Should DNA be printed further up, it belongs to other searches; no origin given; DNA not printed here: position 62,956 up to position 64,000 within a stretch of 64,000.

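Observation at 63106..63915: Tat-signal di-cupredoxin with a 33-residue His/Asp tract at the mature N-terminus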

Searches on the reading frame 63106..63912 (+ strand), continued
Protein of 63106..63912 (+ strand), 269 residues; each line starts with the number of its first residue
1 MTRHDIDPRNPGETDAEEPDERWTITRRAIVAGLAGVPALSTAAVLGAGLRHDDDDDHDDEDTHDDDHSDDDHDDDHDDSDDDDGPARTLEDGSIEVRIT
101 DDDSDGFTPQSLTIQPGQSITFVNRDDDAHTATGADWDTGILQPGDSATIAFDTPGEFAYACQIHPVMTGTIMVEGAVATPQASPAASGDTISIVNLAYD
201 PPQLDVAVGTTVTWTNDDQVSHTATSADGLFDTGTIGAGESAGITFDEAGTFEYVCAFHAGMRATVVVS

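Call 12: find_encoding_contigs(protein=P0083, flank=8000, max_places=1)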
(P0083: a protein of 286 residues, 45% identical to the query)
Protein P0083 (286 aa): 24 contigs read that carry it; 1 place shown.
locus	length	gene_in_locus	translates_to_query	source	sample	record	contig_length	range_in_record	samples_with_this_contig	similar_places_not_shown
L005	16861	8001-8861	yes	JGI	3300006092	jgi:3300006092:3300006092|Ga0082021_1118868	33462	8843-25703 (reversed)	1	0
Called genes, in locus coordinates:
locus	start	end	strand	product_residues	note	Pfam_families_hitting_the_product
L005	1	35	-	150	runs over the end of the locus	PF01243:PNPOx_N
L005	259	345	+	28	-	-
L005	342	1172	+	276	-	PF13489:Methyltransf_23, PF01209:Ubie_methyltran (weak), PF13847:Methyltransf_31, PF08241:Methyltransf_11, PF08242:Methyltransf_12, PF13649:Methyltransf_25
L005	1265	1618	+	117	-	PF02311:AraC_binding, PF07883:Cupin_2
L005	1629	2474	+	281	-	-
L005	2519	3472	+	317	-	PF03976:PPK2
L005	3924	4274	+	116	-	PF00583:Acetyltransf_1, PF13673:Acetyltransf_10, PF13508:Acetyltransf_7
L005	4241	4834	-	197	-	-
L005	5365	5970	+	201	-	PF19545:DUF6069 (faint)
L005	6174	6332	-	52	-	-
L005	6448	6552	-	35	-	-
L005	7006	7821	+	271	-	PF00127:Copper-bind (weak), PF13473:Cupredoxin_1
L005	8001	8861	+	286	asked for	PF13473:Cupredoxin_1, PF00127:Copper-bind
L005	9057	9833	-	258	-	PF04885:Stig1 (faint)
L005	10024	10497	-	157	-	-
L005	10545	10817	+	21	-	-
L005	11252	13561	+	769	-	PF03176:MMPL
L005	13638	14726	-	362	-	PF07885:Ion_trans_2, PF22614:Slo-like_RCK (weak), PF02254:TrkA_N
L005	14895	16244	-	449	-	PF06965:Na_H_antiport_1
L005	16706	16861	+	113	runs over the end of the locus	-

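Call 13: find_encoding_contigs(protein=P0044, flank=8000, max_places=1)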
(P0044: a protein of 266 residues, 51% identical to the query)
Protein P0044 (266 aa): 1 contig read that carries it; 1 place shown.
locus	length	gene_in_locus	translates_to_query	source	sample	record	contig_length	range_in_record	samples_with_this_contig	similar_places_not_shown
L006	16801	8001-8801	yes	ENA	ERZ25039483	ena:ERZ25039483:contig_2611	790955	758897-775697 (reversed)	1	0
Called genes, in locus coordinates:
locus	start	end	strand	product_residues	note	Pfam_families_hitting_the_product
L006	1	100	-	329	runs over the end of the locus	PF16868:NMT1_3, PF12974:Phosphonate-bd, PF09084:NMT1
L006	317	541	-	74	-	-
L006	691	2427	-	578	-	-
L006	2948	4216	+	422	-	PF02040:ArsB, PF03600:CitMHS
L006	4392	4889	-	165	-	PF00011:HSP20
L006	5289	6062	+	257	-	-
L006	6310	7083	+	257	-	-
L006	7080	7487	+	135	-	-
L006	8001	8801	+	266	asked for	PF13473:Cupredoxin_1, PF00127:Copper-bind (weak), PF13473:Cupredoxin_1, PF00127:Copper-bind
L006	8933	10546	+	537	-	PF00144:Beta-lactamase, PF11954:DUF3471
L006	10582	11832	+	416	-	PF00144:Beta-lactamase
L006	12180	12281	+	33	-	-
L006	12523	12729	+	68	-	PF00857:Isochorismatase (weak)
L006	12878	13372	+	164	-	PF00293:NUDIX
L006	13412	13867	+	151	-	-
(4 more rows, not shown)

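Call 23: find_related_loci(query=A1, collection=genome_contigs, flank=8000)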
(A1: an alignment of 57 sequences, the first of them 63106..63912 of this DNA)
Query A1 (269 aa) in genome_contigs; peptide patterns used: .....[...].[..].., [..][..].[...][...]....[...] (x = any residue, [..] = any of these).
137 stretches matched a pattern; 101 encode a relative of the query (tblastn E <= 1e-3); the best 80 are kept; 80 distinct loci.
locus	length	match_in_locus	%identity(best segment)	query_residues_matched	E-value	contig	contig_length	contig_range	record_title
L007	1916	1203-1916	75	1-268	2e-108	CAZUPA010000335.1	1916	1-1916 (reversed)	MAG TPA_asm: uncultured Sphaerobacteraceae bacterium isolate SRP344714_co2_29 genome assembly, contig: NODE_153508_lengt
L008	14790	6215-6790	61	87-269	7e-67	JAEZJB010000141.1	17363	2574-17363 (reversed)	MAG: Chloroflexota bacterium isolate OH_CDB_214 k127_2197151, whole genome shotgun sequence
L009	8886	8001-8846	51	1-269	1e-65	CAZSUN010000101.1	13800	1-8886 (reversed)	MAG TPA_asm: uncultured Sphaerobacteraceae bacterium isolate SRP344714_co2_131 genome assembly, contig: NODE_11565_lengt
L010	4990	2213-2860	52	65-269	7e-65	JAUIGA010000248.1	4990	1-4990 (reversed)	MAG: Chloroflexia bacterium isolate Co_bin.128 NODE_96964_length_4990_cov_0.904380, whole genome shotgun sequence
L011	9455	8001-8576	53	89-269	6e-62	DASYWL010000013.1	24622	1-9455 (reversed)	MAG TPA_asm: Thermomicrobiales bacterium isolate SMAG_U6280 k141_131816, whole genome shotgun sequence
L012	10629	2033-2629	52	86-269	6e-60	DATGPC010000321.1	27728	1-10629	MAG TPA_asm: Thermomicrobiales bacterium isolate SMAG_U10385 k141_5131263, whole genome shotgun sequence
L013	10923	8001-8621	52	76-269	3e-59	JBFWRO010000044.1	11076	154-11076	MAG: Thermomicrobiales bacterium isolate CA_2019_TPBF_208 NODE_24738_length_11076_cov_3.317289_TPBF, whole genome shotgu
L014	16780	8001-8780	44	6-269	7e-59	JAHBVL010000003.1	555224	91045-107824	MAG: Thermomicrobiales bacterium isolate ACE_CHL14 CHL14_3, whole genome shotgun sequence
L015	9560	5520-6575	47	65-269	1e-56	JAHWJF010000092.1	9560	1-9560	MAG: Chloroflexota bacterium isolate 0707_bin10 NODE_1605_length_9560_cov_7.560652, whole genome shotgun sequence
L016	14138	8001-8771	47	33-269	2e-55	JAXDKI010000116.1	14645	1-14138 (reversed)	MAG: Thermomicrobiales bacterium isolate BP_591 scaffold_2806590, whole genome shotgun sequence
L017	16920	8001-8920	49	90-269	3e-55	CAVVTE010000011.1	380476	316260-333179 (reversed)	MAG: uncultured Chloroflexia bacterium isolate MFD02840.bin.2.158 genome assembly, contig: contig_21694, whole genome sh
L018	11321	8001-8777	45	26-268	1e-53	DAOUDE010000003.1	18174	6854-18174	MAG TPA_asm: Thermomicrobiales bacterium isolate M11_10 k145_1872269, whole genome shotgun sequence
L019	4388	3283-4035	52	90-266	7e-51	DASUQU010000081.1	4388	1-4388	MAG TPA_asm: Thermomicrobiales bacterium isolate SMAG_U1689 k141_925952, whole genome shotgun sequence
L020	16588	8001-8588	48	86-269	3e-50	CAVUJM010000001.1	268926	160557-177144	MAG: uncultured Chloroflexia bacterium isolate MFD01721.bin.3.252 genome assembly, contig: contig_12224, whole genome sh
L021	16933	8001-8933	52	93-268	7e-49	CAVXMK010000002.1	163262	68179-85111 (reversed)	MAG: uncultured Chloroflexia bacterium isolate MFD02840.bin.2.193 genome assembly, contig: contig_105879, whole genome s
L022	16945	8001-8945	49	90-269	8e-49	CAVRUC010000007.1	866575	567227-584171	MAG: uncultured Chloroflexia bacterium isolate MFD02840.bin.1.240 genome assembly, contig: contig_31997, whole genome sh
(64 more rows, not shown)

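Call 27: search_protein_families(library=pfam, proteins=[L015:3876-5114:+, L015:7069-8319:+, L015:8728-9558:+, L015:3019-3312:+, L015:2514-3626:+, L022:10165-11259:+, L015:5220-6926:+], max_evalue=0.001)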
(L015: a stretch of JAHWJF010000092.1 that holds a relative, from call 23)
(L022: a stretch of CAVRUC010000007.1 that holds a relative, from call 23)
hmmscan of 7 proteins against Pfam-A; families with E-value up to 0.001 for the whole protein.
L015:3876-5114:+ (413 aa): 4 families
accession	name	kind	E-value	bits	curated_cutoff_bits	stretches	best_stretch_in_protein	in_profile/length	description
PF00441.29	Acyl-CoA_dh_1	-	6.2e-44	150.2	22.4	1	234-377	1-144/150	Acyl-CoA dehydrogenase, C-terminal domain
PF02771.21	Acyl-CoA_dh_N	-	3.2e-38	131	22.9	1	11-123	1-113/113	Acyl-CoA dehydrogenase, N-terminal domain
PF02770.24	Acyl-CoA_dh_M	-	6.3e-26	90.8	33.3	1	127-222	1-97/97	Acyl-CoA dehydrogenase, middle domain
PF08028.16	Acyl-CoA_dh_2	-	2.4e-15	57.5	22.7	1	251-370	3-132/134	Acyl-CoA dehydrogenase, C-terminal domain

L015:7069-8319:+ (417 aa): 4 families
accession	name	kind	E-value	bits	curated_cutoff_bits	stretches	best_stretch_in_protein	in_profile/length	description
PF00108.29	Thiolase_N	-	2e-93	313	26.4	1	27-282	2-258/260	Thiolase, N-terminal domain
PF02803.24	Thiolase_C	-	1.1e-43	148.3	27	1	292-412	2-122/123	Thiolase, C-terminal domain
PF22691.2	Thiolase_C_1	-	3.9e-06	27.1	28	1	315-354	21-60/144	Thiolase C-terminal domain-like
PF00109.32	ketoacyl-synt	-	7.2e-05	22.9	20.8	1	97-142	161-206/252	Beta-ketoacyl synthase, N-terminal domain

L015:8728-9558:+ (277 aa): 2 families
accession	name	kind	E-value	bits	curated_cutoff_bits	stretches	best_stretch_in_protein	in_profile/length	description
PF00378.25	ECH_1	-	5.5e-66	222.9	27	1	51-274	2-224/251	Enoyl-CoA hydratase/isomerase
PF16113.10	ECH_2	-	2.1e-39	136.4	27.2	1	56-243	2-191/335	Enoyl-CoA hydratase/isomerase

L015:3019-3312:+ (98 aa): 1 family
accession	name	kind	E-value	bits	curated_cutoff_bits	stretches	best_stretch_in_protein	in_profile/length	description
PF02068.22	Metallothio_PEC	-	0.0002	22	31.8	1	11-72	6-63/75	Plant PEC family metallothionein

L015:2514-3626:+ (371 aa): 0 families

L022:10165-11259:+ (365 aa): 4 families
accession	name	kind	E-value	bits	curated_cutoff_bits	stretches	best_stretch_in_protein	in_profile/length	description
PF00132.30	Hexapep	-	7.4e-14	51.2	27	2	202-236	2-36/36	Bacterial transferase hexapeptide (six repeats)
PF25084.1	LbH_EIF2B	-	1.6e-06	28.5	54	1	242-319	23-100/105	EIF2B subunit epsilon LbH domain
PF21711.3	DCTN5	-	1.3e-05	25.4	40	1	192-329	4-151/182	Dynactin subunit 5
PF14602.12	Hexapep_2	-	0.00047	20.2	27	1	262-295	1-33/34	Hexapeptide repeat of succinyl-transferase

L015:5220-6926:+ (569 aa): 2 families
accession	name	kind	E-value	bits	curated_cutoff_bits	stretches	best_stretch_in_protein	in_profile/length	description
PF13473.12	Cupredoxin_1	-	4.8e-27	94.4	27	3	226-313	14-104/104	Cupredoxin-like domain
PF00127.26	Copper-bind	-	1.6e-24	86.6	21.2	2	241-314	11-99/99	Copper binding proteins, plastocyanin/azurin family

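Call 28: predict_structure(alignment_id=A1)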
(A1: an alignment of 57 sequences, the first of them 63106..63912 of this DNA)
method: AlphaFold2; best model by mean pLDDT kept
length: 269 residues; sequences in the alignment: 57
mean_pLDDT: 80.4   pTM: 0.62
mean pLDDT of the five models: 80.4, 79.9, 79.7, 79.4, 78.9
residues with pLDDT >= 90: 158; 70-90: 15; 50-70: 69; < 50: 27
segments of 3 or more residues with pLDDT < 50: 1-3, 22-26, 32-37, 48-51
pLDDT, mean of each block of 10 residues (from residue 1): 56 54 50 47 47 57 59 57 79 96 95 96 98 94 98 94 94 78 61 94 96 95 96 96 98 94 95
secondary structure, 60 per line:
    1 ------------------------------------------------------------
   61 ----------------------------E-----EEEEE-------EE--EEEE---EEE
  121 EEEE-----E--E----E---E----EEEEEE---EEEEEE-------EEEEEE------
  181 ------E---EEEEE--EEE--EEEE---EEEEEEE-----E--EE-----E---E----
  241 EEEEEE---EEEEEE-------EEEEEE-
elements in order: E95-99 E111-114 E118-124 E147-152 E156-161 E169-174 E191-195 E198-200 E203-206 E210-216 E241-246 E250-255 E263-268
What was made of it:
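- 63259..63357 (+): Asp/His tract, residues 52-84 (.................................). Net charge is about -24. It is predicted disordered and is encoded by degenerate 12/15-nt repeats. AlphaFold2 pLDDT is 47-59 with no secondary structure over residues 1-88 (call 28).
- On Type-1 (blue) copper proteins / cupredoxins, plastocyanin-azurin family: AlphaFold2 pLDDT is 94-98 over both domains (call 28).
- The tract is predicted disordered (call 28).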

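Call 32: fold_search(model_id=the predicted structure, library=pdb)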
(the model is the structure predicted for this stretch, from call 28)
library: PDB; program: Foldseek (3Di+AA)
matches with E <= 10: 1367; with E <= 0.001: 641
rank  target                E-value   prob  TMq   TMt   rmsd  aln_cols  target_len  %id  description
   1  9cck_A                4.4e-14  1.00  0.30  0.20  18.4       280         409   19  Multi-copper oxidase with a C-terminal cupredoxin domain from Nitrosopumilus maritimus (released 2025-02-05)
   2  6hbe_A                4.5e-12  1.00  0.29  0.18  16.0       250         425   18  Cu-containing nitrite reductase (NirK) from Thermus scotoductus SA-01 (released 2019-01-23)
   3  6hbe_C                3.2e-11  1.00  0.28  0.18  14.6       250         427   18  Cu-containing nitrite reductase (NirK) from Thermus scotoductus SA-01 (released 2019-01-23)
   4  4uah_A                6.5e-10  1.00  0.25  0.25  12.8       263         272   15  Structure of the Ssl1 laccase mutant H99N with depleted type-2 copper ion (released 2015-08-26)
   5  3gdc_B                6.5e-10  1.00  0.26  0.25  11.8       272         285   19  Crystal structure of multicopper oxidase (released 2010-03-09)
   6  6yzd_AAA              7.4e-10  1.00  0.24  0.24  13.1       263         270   13  Crystal structure of the M295A variant of Ssl1 (released 2021-05-12)
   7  6yo5_AAA              8.3e-10  1.00  0.25  0.25  13.2       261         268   14  Crystal structure of the M295F variant of Ssl1 (released 2021-04-28)
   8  3kw8                  1.1e-09  1.00  0.25  0.25  12.6       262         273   16  Two-domain laccase from Streptomyces coelicolor at 2.3 A resolution (released 2010-12-08)
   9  4w1t_A                1.1e-09  1.00  0.25  0.25  13.1       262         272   14  Structure of the Ssl1 laccase mutant H99Y with depleted type-2 copper ion (released 2015-08-26)
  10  4wtq_A                1.1e-09  1.00  0.24  0.24  13.1       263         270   14  Structure of the Ssl1 laccase mutant M295L (released 2015-12-23)
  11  3gdc_A                1.4e-09  1.00  0.28  0.26  11.3       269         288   18  Crystal structure of multicopper oxidase (released 2010-03-09)
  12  4nb7                  1.5e-09  1.00  0.26  0.25  12.6       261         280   15  Crystal Structure of Two-Domain Laccase from Streptomyces LIvidans AC1709 in complex with azide after 180 min soaking (released 2014-10-29)
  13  6yo5_CCC              1.5e-09  1.00  0.25  0.25  12.9       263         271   14  Crystal structure of the M295F variant of Ssl1 (released 2021-04-28)
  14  4m3h_C                2.0e-09  1.00  0.25  0.25  12.4       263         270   15  Crystal structure of small laccase Ssl1 from Streptomyces sviceus (released 2014-03-19)
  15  4uan_C                2.9e-09  1.00  0.25  0.25  12.7       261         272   15  Structure of the Ssl1 laccase mutant H99Q with depleted type-2 copper ion (released 2015-08-26)
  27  9cck_C                1.0e-08  1.00  0.26  0.24  11.0       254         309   17  Multi-copper oxidase with a C-terminal cupredoxin domain from Nitrosopumilus maritimus (released 2025-02-05)
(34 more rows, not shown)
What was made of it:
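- On Type-1 (blue) copper proteins / cupredoxins, plastocyanin-azurin family: Foldseek gives amicyanin a TM-score of 0.73 (call 32).
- On Two-domain multicopper oxidases (SLAC type): Global TM-score to SLAC/Ssl1 is about 0.25 with rmsd above 11 A (call 32).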

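Call 49: search_protein_representatives(alignment_id=A1)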
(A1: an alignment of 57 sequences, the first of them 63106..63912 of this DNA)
Query: 57 sequences, 274 profile positions. Proteins with E-value up to 0.001 (for the whole library): 65206; up to 1e-10: 33027; up to 1e-30: 1141. The best 150 are listed.
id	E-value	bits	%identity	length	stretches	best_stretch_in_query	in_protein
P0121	4.9e-285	957.7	-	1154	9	132-274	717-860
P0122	8.0e-196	665.1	-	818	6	93-273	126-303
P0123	1.2e-192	654.7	-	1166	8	87-274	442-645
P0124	7.9e-188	638.8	-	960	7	150-274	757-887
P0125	5.1e-176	600.1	-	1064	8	169-273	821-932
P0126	1.8e-173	591.7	-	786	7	150-273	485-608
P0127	3.5e-170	580.9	-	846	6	83-274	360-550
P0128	1.2e-169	579.2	-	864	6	91-273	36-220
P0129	5.6e-169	577.0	-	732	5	101-273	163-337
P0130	1.0e-168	576.1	-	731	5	99-273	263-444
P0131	1.7e-168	575.4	-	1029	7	130-274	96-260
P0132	3.3e-167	571.2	-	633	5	101-273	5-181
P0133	1.2e-166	569.3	-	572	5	139-273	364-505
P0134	7.6e-165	563.5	-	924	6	93-273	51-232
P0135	3.3e-163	558.1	-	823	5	91-273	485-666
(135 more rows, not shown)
